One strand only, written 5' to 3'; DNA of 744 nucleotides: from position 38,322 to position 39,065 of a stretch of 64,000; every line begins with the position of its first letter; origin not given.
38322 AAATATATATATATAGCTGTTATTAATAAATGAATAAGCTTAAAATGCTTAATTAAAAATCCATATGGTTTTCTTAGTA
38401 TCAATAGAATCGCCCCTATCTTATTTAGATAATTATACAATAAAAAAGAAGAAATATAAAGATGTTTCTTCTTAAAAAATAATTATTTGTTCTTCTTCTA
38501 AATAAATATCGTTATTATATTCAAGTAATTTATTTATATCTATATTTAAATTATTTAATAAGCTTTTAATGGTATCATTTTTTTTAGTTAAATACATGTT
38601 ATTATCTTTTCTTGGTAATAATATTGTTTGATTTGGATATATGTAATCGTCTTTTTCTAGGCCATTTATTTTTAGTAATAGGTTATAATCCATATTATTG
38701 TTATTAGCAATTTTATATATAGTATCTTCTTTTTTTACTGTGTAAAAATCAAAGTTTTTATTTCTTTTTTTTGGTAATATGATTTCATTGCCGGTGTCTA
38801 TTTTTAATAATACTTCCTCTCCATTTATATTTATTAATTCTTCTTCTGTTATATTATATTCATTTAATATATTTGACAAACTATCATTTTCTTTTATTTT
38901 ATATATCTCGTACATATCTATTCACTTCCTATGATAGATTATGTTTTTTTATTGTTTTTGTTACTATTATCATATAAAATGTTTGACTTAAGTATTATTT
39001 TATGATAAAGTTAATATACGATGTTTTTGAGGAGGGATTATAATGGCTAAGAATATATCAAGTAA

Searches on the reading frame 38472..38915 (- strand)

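Call 37: search_protein_families(library=pfam, proteins=[window:38472-38915:-], max_evalue=0.001)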
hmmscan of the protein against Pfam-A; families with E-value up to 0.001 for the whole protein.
window:38472-38915:- (147 aa): 3 families
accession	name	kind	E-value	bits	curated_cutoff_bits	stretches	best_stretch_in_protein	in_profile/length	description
PF01476.26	LysM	-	1.5e-22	79.7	20.9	2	58-101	1-43/43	LysM domain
PF23473.1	LysM3_LYK4_5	-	2.2e-08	34.5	29.3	1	58-101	5-47/48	LYK4/5 LysM3 domain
PF23577.1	LysM_RLK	-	8.6e-05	22.9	27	0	5-28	3-25/44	LysM domain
